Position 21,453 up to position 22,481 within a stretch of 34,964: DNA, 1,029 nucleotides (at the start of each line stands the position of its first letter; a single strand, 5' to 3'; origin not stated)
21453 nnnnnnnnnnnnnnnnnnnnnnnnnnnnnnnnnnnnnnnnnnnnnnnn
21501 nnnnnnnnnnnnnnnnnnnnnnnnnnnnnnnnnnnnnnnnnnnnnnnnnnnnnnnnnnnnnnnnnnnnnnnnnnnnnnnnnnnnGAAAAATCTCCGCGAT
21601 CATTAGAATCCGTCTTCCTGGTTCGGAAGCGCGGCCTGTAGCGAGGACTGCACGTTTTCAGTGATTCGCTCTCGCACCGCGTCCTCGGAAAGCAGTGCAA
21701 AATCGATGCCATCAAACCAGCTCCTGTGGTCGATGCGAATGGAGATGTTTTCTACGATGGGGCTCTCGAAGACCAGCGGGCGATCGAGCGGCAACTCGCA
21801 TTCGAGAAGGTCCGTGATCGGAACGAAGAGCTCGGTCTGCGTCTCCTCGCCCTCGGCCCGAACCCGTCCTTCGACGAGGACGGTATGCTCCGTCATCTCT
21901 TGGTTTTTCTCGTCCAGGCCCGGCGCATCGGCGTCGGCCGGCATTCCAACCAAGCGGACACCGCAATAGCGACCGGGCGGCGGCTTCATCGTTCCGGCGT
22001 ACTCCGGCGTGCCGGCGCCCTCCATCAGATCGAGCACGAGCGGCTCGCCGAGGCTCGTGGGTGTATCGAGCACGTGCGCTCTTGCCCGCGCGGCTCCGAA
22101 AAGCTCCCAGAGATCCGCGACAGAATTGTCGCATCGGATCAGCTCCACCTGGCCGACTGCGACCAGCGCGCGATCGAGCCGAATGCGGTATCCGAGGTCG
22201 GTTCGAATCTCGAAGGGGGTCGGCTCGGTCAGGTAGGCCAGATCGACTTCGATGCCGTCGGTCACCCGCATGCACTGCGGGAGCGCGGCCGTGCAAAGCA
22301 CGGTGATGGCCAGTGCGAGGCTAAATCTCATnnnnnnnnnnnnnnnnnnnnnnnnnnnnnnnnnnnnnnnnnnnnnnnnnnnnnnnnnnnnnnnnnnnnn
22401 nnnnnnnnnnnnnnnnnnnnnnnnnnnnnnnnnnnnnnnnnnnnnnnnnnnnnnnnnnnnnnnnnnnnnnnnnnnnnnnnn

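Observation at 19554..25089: RegB/RegA redox two-component system in one co-directional string with a CxxC outer-membrane barrel, an orphan secreted protein and an MbnP/MbnH copper-protein pair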

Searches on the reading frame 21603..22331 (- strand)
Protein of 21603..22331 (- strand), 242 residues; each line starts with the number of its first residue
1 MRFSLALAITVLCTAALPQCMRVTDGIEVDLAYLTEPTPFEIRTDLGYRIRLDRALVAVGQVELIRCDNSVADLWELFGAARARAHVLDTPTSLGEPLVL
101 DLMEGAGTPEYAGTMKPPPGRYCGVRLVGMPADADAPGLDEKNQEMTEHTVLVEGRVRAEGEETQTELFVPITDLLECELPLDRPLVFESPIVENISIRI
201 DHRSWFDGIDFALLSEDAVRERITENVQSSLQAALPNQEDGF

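Call 4: search_protein_families(library=pfam, proteins=[window:21603-22331:-], max_evalue=0.01)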
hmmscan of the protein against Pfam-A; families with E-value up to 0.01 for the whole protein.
window:21603-22331:- (242 aa): 0 families

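Call 5: search_protein_families(library=ncbifam, proteins=[window:21603-22331:-], max_evalue=0.01)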
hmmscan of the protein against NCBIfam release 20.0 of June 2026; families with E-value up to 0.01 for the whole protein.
window:21603-22331:- (242 aa): 0 families

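Call 6: search_protein_families(library=pfam, proteins=[window:21603-22331:-], max_evalue=10)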
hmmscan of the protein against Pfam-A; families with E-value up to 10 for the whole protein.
window:21603-22331:- (242 aa): 0 families

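Call 9: find_homologous_proteins(query=window:21603-22331:-)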
Query window:21603-22331:- (242 aa): 245 proteins with E <= 0.001 among 3306 candidates; the best 120 are listed.
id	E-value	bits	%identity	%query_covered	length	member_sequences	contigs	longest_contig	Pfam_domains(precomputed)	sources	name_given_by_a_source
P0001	1.1e-156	537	100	100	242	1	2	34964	-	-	-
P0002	5.5e-140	483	89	100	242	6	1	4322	-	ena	-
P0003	1.2e-135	469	87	100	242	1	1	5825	-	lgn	-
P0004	6.4e-125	434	83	97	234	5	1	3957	-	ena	-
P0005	1.4e-116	406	76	100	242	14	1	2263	-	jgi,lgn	-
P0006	4.7e-101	355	67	99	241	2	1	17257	-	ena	-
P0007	6.4e-100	352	66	99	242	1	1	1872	-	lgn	-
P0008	1.2e-99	351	65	99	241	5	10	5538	-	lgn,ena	-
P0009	2.9e-99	350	66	98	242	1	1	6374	-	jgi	jgi:hypothetical protein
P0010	4.5e-99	349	67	99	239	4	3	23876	-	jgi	jgi:hypothetical protein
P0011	1.1e-97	344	62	100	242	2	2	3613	-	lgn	-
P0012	1.7e-97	344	64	93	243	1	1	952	-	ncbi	-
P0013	2.2e-97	343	63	100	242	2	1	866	-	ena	-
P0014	2.3e-97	343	63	100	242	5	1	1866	-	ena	-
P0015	4.3e-97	342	63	100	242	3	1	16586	-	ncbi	ncbi:MAG: hypothetical protein ACN4G0_02560 [Polyangiales bacterium]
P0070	2.5e-92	327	60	100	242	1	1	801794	-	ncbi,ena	-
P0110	5.0e-90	319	60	100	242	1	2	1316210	-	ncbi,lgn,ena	-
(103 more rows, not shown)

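Call 11: find_encoding_contigs(protein=P0070, flank=10000, max_places=2)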
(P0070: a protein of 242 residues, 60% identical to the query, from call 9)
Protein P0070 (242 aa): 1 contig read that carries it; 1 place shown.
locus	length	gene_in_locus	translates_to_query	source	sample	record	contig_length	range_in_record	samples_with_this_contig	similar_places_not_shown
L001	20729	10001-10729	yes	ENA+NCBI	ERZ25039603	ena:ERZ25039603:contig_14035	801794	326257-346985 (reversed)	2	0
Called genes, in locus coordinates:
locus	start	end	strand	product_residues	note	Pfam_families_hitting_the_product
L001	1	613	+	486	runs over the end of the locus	PF13520:AA_permease_2, PF00324:AA_permease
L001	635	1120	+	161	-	PF00300:His_Phos_1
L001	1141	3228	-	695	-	PF13492:GAF_3 (faint), PF01590:GAF, PF13185:GAF_2, PF00990:GGDEF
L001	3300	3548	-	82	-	PF04977:DivIC, PF06005:ZapB (weak)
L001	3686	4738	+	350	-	PF01628:HrcA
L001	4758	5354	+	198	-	PF01025:GrpE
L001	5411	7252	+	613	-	PF00012:HSP70, PF06723:MreB_Mbl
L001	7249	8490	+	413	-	PF25323:6TM_PilS, PF00512:HisKA (weak), PF13581:HATPase_c_2, PF02518:HATPase_c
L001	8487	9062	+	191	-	PF00072:Response_reg, PF02954:HTH_8, PF13556:HTH_30 (weak)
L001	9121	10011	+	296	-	-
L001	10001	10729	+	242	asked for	-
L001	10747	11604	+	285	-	PF20243:MbnP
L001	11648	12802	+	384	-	PF03150:CCP_MauG, PF21419:RoxA-like_Cyt-c (faint)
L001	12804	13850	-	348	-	PF01565:FAD_binding_4, PF02873:MurB_C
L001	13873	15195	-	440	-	PF02403:Seryl_tRNA_N, PF00587:tRNA-synt_2b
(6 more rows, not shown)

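Call 12: find_encoding_contigs(protein=P0110, flank=10000, max_places=2)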
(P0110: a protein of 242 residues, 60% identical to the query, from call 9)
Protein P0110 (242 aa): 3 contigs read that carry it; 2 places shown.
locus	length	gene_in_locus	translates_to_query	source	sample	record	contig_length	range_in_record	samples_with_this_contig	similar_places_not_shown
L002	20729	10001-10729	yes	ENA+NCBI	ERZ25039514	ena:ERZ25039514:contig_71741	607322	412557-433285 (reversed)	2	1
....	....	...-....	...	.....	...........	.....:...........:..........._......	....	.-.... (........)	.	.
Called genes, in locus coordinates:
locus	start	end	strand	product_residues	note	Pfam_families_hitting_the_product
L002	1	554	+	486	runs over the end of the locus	PF13520:AA_permease_2, PF00324:AA_permease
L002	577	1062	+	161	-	PF00300:His_Phos_1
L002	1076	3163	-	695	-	PF01590:GAF, PF13185:GAF_2 (weak), PF01590:GAF (weak), PF13185:GAF_2, PF13492:GAF_3 (weak), PF00990:GGDEF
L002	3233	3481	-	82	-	PF04977:DivIC, PF06005:ZapB (faint)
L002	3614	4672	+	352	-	PF01628:HrcA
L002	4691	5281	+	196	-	PF01025:GrpE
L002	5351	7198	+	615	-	PF00012:HSP70, PF06723:MreB_Mbl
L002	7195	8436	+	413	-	PF25323:6TM_PilS, PF13581:HATPase_c_2 (weak), PF02518:HATPase_c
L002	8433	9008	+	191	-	PF00072:Response_reg, PF02954:HTH_8, PF13556:HTH_30 (weak)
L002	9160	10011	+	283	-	-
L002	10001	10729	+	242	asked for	-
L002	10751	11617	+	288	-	PF20243:MbnP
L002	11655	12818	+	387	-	PF03150:CCP_MauG, PF21419:RoxA-like_Cyt-c (weak)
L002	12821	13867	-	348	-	PF01565:FAD_binding_4, PF02873:MurB_C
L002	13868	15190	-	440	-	PF02403:Seryl_tRNA_N, PF00587:tRNA-synt_2b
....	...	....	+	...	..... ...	-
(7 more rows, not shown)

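Call 29: predict_structure(alignment_id=A1)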
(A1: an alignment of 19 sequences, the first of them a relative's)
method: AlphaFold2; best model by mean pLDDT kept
length: 242 residues; sequences in the alignment: 19
mean_pLDDT: 39.6   pTM: 0.33
mean pLDDT of the five models: 39.6, 39.4, 38.8, 38.8, 37.5
residues with pLDDT >= 90: 0; 70-90: 3; 50-70: 50; < 50: 189
segments of 3 or more residues with pLDDT < 50: 15-64, 69-118, 128-178, 181-207, 234-236, 238-242
pLDDT, mean of each block of 10 residues (from residue 1): 62 45 24 27 27 33 47 32 23 25 26 37 49 37 41 35 42 45 44 33 48 65 60 46 34
secondary structure, 60 per line:
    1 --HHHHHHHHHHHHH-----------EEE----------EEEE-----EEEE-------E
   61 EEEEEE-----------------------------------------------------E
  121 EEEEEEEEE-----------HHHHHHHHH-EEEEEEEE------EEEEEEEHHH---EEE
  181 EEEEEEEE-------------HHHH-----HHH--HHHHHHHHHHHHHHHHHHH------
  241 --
elements in order: H3-15 E27-29 E40-43 E49-52 E60-66 E120-129 H141-149 E151-158 E165-171 E178-188 H202-205 H216-234

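Call 33: search_protein_representatives(alignment_id=A1)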
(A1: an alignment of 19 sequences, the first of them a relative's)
Query: 19 sequences, 242 profile positions. Proteins with E-value up to 0.001 (for the whole library): 593; up to 1e-10: 329; up to 1e-30: 17. The best 150 are listed.
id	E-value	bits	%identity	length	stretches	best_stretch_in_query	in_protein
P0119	1.2e-135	466.6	-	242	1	1-242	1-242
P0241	1.3e-90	319.2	-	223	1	1-178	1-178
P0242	2.7e-80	285.4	-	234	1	1-232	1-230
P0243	2.2e-67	243.1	-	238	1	7-235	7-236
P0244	2.5e-66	239.7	-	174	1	16-188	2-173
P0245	7.5e-51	189.0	-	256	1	7-233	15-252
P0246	4.3e-50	186.5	-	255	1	10-236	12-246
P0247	4.0e-44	167.0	-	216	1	10-233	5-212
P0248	2.3e-39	151.4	-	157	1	6-119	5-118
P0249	1.1e-37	145.9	-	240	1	14-223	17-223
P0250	3.9e-37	144.1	-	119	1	125-241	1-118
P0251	1.4e-35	139.0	-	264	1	11-232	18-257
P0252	1.3e-34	135.8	-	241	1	16-228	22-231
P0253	5.2e-34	133.9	-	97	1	1-77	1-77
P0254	6.6e-32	127.0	-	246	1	4-234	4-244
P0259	1.6e-28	115.9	-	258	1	7-232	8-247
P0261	1.8e-27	112.5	-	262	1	1-231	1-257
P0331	1.4e-20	89.9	-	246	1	27-235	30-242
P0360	3.1e-18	82.2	-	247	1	1-227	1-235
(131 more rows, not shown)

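Call 36: search_protein_families(library=pfam, alignment_id=A3, max_evalue=0.01)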
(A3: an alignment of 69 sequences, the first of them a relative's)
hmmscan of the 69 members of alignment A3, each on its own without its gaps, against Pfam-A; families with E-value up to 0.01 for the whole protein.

A. member 1, P0001 (242 aa): 0 families

B. families by the number of members that match (of 69 scanned): 0 families

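Call 41: find_related_loci(query=A5, collection=genome_contigs, flank=8000)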
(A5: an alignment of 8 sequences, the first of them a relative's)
Query A5 (242 aa) in genome_contigs; peptide patterns used: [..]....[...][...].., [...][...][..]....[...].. (x = any residue, [..] = any of these).
129 stretches matched a pattern; 71 encode a relative of the query (tblastn E <= 1e-3); 69 distinct loci.
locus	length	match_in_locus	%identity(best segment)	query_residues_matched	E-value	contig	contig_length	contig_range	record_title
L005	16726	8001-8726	62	1-242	2e-101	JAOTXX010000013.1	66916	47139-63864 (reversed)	MAG: Myxococcales bacterium isolate 21_Jan_SF_Bin28 21_Jan_SF_Bin28_scaffold_177_c1, whole genome shotgun sequence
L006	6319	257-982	61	1-242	2e-101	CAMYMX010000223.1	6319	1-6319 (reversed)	MAG: uncultured Polyangiaceae bacterium isolate FCS_M_Myxococcota_13.1 genome assembly, contig: NODE_16841_length_6319_c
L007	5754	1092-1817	62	1-242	5e-101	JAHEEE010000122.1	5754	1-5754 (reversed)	MAG: Myxococcales bacterium isolate Ww259 NODE_36792_length_5754_cov_8.434759, whole genome shotgun sequence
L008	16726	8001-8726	61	1-242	6e-101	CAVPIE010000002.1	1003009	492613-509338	MAG: uncultured delta proteobacterium isolate MFD09964.bin.1.42 genome assembly, contig: contig_12757, whole genome shot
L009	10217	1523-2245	61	1-241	7e-101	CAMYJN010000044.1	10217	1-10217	MAG: uncultured Polyangiaceae bacterium isolate FCS_Myxococcota_05 genome assembly, contig: NODE_1580_length_10217_cov_2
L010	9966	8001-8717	64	2-242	1e-100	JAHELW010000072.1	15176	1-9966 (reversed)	MAG: Myxococcales bacterium isolate Ww639 NODE_11822_length_15176_cov_4.126137, whole genome shotgun sequence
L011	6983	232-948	62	1-239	2e-100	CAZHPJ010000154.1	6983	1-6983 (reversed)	MAG TPA_asm: uncultured Sandaracinaceae bacterium isolate SRP128015_co2_29 genome assembly, contig: NODE_9813_length_698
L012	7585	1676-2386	61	1-237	6e-100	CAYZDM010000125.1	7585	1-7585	MAG TPA_asm: uncultured Sandaracinaceae bacterium isolate SRP155585_co1_222 genome assembly, contig: NODE_6558_length_75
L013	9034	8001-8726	61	1-242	6e-100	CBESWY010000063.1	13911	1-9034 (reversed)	MAG TPA_asm: uncultured Myxococcales bacterium isolate SRR7614711_binner13_Refined_24 genome assembly, contig: ERZ250838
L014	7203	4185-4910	63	1-242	5e-99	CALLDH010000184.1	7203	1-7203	MAG: uncultured bacterium isolate N2_Bin_METABAT__25_sub_1 genome assembly, contig: c_000003368874, whole genome shotgun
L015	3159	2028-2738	62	1-237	9e-101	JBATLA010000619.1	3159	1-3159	MAG: Polyangiales bacterium isolate MFD10204_ilm_asm_bin16 k127_17949, whole genome shotgun sequence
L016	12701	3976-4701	60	1-242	1e-98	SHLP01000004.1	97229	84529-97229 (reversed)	MAG: Deltaproteobacteria bacterium isolate MetaBAT.bin.10 NODE_10_length_97229_cov_18.424465, whole genome shotgun seque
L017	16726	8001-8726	61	1-242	2e-97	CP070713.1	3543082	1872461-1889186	MAG: Myxococcales bacterium isolate bin5 chromosome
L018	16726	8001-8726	60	1-242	2e-97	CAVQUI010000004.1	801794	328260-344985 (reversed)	MAG: uncultured delta proteobacterium isolate MFD09964.bin.2.99 genome assembly, contig: contig_14035, whole genome shot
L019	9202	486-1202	59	1-239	5e-97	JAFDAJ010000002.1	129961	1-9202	MAG: Deltaproteobacteria bacterium isolate AB_1215_Bin_95 AB_1215_Bin_95_scaffold_31, whole genome shotgun sequence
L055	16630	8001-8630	33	19-215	1e-21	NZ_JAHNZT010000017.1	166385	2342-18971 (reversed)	Citreicoccus inhibens strain M34 NODE_17_length_166385_cov_18.352524, whole genome shotgun sequence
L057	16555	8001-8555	37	44-230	2e-20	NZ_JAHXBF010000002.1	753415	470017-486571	Hyalangium versicolor strain H56D21 NODE_2_length_753415_cov_24.342524, whole genome shotgun sequence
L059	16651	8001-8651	34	20-230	2e-19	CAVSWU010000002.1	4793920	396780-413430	MAG: uncultured delta proteobacterium isolate MFD05674.bin.1.60 genome assembly, contig: contig_30831, whole genome shot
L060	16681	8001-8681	34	1-219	7e-19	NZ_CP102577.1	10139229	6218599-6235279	Corallococcus exercitus strain SDU142 chromosome, complete genome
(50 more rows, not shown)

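Call 46: find_homologous_proteins(query=A6, max_evalue=0.00001)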
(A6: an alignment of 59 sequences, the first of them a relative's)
Query A6 (59 sequences) (246 aa, profile of the alignment): 11 proteins with E <= 0.00001 among 8000 candidates.
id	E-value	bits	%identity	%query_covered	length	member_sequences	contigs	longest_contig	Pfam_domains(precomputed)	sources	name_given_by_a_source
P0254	1.3e-71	259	100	100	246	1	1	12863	-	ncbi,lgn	-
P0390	1.2e-70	256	39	91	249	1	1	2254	-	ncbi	-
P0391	1.3e-70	255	37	99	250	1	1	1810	-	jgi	jgi:hypothetical protein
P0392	8.5e-67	243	41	95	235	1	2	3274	-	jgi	jgi:hypothetical protein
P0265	5.7e-66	240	45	89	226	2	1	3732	-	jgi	jgi:hypothetical protein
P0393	6.2e-66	240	35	93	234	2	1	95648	-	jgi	jgi:hypothetical protein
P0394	4.3e-65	237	36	88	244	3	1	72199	-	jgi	jgi:hypothetical protein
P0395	9.1e-62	227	27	93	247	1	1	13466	-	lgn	-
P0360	2.6e-61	225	24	93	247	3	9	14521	-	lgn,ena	-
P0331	5.0e-47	178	32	78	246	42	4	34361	-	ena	-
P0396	4.2e-14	71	25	83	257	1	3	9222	-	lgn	-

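Call 47: find_encoding_contigs(protein=P0393, flank=7000, max_places=1)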
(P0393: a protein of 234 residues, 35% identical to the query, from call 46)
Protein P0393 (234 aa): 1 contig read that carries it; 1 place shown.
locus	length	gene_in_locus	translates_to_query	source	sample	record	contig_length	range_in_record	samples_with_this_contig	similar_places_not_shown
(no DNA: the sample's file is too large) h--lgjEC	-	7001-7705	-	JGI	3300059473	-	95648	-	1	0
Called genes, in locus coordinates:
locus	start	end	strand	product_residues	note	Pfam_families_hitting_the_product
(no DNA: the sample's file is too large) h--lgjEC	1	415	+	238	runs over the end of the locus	PF00072:Response_reg, PF00486:Trans_reg_C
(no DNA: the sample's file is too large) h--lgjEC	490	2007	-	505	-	PF07642:BBP2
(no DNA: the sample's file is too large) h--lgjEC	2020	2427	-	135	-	-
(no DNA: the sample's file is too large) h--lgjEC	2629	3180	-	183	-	PF00072:Response_reg, PF02954:HTH_8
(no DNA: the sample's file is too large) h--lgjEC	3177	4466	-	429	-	PF13581:HATPase_c_2 (weak), PF02518:HATPase_c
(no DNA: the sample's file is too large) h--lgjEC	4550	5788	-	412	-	PF03150:CCP_MauG, PF21419:RoxA-like_Cyt-c (weak)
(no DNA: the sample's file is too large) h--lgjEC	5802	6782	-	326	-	PF20243:MbnP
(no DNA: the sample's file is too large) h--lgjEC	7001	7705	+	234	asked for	-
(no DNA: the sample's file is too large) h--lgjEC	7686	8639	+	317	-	-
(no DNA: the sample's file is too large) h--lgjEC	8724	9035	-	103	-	-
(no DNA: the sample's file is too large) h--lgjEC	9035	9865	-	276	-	PF07987:DUF1775 (faint)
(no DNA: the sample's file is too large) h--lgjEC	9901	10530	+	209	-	PF03918:CcmH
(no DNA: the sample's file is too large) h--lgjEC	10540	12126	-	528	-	PF01627:Hpt, PF02518:HATPase_c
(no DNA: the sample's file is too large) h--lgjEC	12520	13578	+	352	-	PF00034:Cytochrom_C (weak), PF13442:Cytochrome_CBB3, PF00581:Rhodanese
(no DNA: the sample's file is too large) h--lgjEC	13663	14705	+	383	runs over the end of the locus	-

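Call 48: find_encoding_contigs(protein=P0394, flank=7000, max_places=1)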
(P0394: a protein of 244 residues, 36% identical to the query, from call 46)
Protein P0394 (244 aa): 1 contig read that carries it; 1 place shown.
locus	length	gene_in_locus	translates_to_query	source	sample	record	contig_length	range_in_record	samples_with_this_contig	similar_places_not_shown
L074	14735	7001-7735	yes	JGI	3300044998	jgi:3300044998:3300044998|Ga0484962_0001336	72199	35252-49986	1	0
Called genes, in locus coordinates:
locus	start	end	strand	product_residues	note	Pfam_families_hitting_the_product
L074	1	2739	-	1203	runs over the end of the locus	-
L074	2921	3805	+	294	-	PF00561:Abhydrolase_1, PF12146:Hydrolase_4, PF12697:Abhydrolase_6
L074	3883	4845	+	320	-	PF10023:Aminopep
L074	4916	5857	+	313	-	PF20243:MbnP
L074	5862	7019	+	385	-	PF03150:CCP_MauG, PF21419:RoxA-like_Cyt-c (faint)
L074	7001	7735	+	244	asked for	-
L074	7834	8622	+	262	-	-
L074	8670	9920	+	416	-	PF25323:6TM_PilS, PF00512:HisKA (weak), PF02518:HATPase_c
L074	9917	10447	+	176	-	PF00072:Response_reg, PF02954:HTH_8, PF13556:HTH_30 (faint)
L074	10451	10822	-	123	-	PF00072:Response_reg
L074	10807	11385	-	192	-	PF13690:CheX (weak)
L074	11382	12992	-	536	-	PF01627:Hpt, PF02518:HATPase_c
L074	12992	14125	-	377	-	PF08495:FIST, PF10442:FIST_C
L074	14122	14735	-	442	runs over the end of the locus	PF00072:Response_reg, PF07228:SpoIIE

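Call 49: find_encoding_contigs(protein=P0331, flank=7000, max_places=1)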
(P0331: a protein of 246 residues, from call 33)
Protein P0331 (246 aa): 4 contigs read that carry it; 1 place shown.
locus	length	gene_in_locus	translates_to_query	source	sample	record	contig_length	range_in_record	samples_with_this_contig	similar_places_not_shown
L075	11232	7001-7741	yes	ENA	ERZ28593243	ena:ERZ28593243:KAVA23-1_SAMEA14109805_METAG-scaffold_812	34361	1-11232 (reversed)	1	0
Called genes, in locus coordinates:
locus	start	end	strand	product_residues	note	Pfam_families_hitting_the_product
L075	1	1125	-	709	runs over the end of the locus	-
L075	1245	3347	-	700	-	-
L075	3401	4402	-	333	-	PF03741:TerC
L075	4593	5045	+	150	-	PF01475:FUR, PF09339:HTH_IclR (weak)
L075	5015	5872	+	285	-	PF20243:MbnP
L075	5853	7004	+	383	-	PF03150:CCP_MauG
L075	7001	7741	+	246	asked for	-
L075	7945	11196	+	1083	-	PF09826:Beta_propel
